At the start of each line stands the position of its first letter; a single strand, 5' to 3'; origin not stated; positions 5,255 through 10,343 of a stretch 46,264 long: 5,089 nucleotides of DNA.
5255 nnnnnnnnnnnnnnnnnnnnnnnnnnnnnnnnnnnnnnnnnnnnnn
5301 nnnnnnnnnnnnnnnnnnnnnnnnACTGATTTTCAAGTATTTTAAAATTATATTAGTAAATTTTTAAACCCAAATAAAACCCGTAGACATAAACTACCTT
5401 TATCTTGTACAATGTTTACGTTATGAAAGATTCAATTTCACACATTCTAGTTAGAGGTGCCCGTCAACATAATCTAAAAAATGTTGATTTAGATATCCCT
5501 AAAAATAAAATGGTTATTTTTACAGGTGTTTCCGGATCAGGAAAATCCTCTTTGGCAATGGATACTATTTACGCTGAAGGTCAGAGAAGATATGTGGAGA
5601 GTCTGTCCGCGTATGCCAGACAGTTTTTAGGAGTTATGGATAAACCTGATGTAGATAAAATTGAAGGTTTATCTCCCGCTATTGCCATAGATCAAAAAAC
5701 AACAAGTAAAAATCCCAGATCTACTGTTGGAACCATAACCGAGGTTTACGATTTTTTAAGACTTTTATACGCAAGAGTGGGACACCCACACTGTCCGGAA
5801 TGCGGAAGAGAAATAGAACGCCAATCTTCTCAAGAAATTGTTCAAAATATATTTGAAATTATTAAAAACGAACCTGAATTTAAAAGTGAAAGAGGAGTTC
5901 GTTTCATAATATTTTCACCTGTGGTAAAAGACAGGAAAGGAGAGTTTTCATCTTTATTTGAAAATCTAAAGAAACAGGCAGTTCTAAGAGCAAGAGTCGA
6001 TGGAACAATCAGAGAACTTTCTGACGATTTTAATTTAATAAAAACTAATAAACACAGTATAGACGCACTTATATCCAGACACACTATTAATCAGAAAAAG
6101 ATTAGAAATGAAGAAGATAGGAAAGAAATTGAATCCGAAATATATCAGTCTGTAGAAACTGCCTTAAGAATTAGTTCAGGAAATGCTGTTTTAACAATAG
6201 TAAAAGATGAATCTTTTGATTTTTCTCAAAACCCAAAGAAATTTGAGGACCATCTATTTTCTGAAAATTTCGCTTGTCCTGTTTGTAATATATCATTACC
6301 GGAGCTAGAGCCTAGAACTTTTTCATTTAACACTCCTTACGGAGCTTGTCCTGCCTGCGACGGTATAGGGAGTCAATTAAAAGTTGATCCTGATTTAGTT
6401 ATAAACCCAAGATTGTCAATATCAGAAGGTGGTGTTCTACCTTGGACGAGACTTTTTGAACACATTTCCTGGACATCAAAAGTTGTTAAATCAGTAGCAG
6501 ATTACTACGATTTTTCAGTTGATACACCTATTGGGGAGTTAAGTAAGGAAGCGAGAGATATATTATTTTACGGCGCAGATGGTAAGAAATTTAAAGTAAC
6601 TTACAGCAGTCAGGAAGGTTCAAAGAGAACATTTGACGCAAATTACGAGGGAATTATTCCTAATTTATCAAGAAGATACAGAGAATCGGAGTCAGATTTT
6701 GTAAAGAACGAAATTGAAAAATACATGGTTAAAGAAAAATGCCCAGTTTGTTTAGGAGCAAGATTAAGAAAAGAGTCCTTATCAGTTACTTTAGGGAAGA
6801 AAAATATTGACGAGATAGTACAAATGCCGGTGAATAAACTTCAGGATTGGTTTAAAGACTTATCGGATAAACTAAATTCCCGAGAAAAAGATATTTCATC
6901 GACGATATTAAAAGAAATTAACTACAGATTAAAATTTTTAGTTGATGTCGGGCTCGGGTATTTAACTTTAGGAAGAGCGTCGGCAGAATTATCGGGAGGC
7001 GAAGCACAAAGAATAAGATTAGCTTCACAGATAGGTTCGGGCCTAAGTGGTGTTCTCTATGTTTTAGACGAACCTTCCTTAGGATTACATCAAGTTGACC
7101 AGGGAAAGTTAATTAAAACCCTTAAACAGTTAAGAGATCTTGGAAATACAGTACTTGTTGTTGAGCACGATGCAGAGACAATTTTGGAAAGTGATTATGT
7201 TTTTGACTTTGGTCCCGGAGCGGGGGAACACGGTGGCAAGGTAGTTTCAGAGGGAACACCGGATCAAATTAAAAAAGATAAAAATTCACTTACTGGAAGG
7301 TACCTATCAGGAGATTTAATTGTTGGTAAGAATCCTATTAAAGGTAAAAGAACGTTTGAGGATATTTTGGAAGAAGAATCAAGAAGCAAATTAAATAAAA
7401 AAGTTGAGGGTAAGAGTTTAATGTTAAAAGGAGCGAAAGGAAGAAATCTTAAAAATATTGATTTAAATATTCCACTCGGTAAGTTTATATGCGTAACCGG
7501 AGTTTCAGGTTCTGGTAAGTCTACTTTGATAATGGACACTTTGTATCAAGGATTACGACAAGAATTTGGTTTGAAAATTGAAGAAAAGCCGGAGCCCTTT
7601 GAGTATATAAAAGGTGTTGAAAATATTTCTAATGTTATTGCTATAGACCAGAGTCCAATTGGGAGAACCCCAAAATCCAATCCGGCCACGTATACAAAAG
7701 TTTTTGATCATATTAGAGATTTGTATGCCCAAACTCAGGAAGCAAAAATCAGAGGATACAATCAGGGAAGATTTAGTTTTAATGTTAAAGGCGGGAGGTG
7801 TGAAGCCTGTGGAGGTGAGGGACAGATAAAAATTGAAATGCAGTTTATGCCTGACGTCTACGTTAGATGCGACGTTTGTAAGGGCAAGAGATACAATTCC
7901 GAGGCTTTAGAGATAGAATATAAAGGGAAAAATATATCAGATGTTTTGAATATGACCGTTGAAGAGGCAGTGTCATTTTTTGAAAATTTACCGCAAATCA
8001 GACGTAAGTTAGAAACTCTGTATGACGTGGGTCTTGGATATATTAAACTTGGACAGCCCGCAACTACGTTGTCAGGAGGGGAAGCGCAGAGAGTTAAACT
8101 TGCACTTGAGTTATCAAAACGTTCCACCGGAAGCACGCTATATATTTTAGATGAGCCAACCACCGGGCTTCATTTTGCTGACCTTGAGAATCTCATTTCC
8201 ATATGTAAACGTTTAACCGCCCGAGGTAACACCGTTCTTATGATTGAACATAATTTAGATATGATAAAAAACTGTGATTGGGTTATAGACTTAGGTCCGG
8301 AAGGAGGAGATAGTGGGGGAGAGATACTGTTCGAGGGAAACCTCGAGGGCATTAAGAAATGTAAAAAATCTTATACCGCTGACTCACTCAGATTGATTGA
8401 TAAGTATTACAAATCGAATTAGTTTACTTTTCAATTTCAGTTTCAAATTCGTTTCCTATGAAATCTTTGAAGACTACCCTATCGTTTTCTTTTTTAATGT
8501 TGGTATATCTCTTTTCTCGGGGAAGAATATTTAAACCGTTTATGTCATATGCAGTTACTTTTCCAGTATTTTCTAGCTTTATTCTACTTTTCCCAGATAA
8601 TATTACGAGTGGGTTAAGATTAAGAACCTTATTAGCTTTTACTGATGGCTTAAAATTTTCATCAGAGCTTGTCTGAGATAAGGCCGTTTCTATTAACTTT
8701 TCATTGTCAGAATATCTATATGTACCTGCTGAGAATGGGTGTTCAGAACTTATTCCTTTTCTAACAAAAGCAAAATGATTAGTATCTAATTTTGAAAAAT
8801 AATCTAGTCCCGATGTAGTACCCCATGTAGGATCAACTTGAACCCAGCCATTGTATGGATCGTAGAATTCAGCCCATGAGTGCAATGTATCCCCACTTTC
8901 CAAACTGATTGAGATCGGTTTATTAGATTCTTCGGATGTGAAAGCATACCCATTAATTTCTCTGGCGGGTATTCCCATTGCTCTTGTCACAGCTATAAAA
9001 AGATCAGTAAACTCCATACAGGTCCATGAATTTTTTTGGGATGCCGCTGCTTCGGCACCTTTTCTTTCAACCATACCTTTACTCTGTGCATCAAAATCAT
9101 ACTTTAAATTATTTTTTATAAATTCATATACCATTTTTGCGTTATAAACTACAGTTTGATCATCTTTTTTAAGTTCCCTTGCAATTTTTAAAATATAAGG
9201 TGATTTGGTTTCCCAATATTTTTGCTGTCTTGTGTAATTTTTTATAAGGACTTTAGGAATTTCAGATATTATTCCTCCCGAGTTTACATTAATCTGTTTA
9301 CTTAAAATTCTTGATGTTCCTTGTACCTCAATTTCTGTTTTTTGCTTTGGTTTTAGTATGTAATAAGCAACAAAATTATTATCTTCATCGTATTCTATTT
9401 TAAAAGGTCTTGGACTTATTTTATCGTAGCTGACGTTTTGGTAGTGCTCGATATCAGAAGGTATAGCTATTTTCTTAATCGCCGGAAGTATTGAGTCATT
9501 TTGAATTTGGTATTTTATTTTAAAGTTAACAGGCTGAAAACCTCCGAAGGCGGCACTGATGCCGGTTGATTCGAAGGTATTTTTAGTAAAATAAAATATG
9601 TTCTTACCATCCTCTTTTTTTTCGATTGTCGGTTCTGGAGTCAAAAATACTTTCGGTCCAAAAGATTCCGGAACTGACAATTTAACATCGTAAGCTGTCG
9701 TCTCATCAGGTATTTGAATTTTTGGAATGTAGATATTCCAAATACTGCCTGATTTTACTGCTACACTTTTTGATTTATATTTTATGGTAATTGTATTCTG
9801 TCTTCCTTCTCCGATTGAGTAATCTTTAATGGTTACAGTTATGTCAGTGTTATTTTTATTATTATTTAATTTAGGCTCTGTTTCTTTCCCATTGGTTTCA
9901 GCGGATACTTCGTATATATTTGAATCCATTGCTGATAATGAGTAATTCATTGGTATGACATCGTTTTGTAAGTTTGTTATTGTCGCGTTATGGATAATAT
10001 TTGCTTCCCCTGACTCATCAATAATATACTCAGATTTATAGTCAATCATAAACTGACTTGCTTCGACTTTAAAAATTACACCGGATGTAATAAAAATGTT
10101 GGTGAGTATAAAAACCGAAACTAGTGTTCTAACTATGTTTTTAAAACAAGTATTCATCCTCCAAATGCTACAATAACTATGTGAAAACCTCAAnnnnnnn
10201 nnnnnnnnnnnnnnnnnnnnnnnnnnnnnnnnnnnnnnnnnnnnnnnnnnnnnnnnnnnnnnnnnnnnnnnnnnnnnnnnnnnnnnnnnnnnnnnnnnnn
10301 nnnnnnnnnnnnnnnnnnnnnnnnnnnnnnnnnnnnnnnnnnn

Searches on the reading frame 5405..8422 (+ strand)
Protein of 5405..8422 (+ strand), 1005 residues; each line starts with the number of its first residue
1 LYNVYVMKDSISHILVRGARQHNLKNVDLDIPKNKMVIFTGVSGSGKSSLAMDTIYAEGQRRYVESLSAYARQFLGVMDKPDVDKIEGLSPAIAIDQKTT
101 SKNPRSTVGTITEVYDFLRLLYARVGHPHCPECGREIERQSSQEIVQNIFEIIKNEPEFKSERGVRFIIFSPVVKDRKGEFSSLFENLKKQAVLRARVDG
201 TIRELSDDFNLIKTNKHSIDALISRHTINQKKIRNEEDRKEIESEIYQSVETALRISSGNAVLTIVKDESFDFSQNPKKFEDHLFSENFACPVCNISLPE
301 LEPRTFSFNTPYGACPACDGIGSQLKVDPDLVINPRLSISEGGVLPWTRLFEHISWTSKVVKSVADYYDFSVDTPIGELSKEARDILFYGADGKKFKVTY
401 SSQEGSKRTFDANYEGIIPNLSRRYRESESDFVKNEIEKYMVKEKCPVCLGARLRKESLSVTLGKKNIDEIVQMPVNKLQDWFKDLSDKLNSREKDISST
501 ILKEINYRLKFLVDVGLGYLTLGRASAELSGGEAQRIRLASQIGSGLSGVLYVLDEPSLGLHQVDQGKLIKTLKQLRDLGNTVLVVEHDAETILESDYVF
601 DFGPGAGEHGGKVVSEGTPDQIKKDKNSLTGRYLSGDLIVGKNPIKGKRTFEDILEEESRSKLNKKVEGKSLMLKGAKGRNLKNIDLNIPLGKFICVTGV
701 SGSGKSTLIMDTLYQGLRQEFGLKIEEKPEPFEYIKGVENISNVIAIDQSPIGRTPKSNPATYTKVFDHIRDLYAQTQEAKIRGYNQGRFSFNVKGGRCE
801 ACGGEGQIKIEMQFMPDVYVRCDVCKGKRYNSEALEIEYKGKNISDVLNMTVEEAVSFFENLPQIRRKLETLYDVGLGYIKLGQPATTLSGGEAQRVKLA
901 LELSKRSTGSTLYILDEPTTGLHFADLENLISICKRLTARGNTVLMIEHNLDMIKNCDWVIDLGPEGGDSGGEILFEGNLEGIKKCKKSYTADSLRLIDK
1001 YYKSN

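Call 6: search_protein_families(library=pfam, proteins=[window:5405-8422:+])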
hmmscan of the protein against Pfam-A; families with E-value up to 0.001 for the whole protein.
window:5405-8422:+ (1005 aa): 13 families
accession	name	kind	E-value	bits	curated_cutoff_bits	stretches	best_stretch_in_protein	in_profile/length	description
PF17755.6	UvrA_DNA-bind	-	9.2e-33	113.3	23.2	1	328-439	1-110/110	UvrA DNA-binding domain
PF00005.33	ABC_tran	-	2.5e-21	77.2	25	1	805-920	39-137/137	ABC transporter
PF17760.6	UvrA_inter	-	1.2e-19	70.6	23.3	1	140-264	1-106/109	UvrA interaction domain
PF02463.25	SMC_N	-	3.6e-12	46.6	40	0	688-961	19-209/220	RecF/RecN/SMC N terminal domain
PF13555.12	AAA_29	-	2.4e-07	30.9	27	0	694-709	24-39/61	P-loop containing region of AAA domain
PF03193.22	RsgA_GTPase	-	5.9e-06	26.7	30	0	660-710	75-124/174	RsgA GTPase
PF20720.3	nSTAND3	-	8.4e-06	26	27.2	0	33-56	16-39/155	Novel STAND NTPase 3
PF13481.12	AAA_25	-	1.4e-05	25.3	27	0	686-714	27-55/195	AAA domain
PF20703.3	nSTAND1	-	3.6e-05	24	27.1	0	20-60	19-59/379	Novel STAND NTPase 1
PF06745.19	ATPase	-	4.5e-05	23.4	26.6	0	689-723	16-52/231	KaiC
PF13191.12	AAA_16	-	5.9e-05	24.1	32.6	0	693-720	25-51/167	AAA ATPase domain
PF13671.12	AAA_33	-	0.00063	20.5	27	0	36-54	1-19/143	AAA domain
PF13476.12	AAA_23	-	0.00082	20.5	27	0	16-50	4-35/201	AAA domain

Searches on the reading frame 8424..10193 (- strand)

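Call 6: search_protein_families(library=pfam, proteins=[window:8424-10193:-])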
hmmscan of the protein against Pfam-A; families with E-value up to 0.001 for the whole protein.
window:8424-10193:- (589 aa): 1 family
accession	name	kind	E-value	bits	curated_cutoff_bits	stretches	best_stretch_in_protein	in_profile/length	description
PF01841.26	Transglut_core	-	2.3e-18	66.9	23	1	337-455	3-108/108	Transglutaminase-like superfamily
